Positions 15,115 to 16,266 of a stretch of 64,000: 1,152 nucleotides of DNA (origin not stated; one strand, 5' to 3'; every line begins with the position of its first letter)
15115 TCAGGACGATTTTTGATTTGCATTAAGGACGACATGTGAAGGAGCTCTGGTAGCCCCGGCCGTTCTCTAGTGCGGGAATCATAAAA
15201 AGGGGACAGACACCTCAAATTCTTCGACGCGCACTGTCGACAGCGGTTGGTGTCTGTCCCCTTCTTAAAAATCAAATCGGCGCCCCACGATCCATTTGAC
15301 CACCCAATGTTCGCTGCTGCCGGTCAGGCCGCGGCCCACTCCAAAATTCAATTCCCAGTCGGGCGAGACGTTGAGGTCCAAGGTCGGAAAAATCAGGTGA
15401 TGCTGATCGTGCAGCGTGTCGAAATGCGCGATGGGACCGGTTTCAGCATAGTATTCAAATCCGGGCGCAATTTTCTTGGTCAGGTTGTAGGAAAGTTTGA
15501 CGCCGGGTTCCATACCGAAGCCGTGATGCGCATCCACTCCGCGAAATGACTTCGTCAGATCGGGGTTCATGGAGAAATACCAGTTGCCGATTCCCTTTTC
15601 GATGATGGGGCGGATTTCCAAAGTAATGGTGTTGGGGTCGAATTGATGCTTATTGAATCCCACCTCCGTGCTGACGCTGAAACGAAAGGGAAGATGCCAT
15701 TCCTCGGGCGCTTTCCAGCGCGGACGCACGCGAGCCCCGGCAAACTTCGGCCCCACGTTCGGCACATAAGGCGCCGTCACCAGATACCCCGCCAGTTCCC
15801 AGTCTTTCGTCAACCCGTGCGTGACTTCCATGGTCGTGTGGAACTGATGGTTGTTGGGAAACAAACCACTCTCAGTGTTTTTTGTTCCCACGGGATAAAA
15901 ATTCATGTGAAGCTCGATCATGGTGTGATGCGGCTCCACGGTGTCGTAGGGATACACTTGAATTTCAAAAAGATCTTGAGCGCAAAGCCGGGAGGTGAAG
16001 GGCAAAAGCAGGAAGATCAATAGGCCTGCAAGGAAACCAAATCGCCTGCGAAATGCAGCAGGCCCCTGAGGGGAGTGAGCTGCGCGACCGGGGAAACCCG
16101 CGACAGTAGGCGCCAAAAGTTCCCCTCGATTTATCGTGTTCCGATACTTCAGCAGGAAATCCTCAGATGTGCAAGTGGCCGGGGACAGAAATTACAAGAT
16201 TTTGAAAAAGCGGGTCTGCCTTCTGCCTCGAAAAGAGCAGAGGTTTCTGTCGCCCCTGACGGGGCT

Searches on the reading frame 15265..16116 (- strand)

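Call 25: search_protein_families(library=pfam, proteins=[window:15265-16116:-], max_evalue=0.01)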
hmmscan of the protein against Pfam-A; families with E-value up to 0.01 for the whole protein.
window:15265-16116:- (283 aa): 1 family
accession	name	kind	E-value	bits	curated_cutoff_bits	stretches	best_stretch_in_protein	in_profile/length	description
PF13557.12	Phenol_MetA_deg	-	6.3e-05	23.6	22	1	176-269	130-230/242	Putative MetA-pathway of phenol degradation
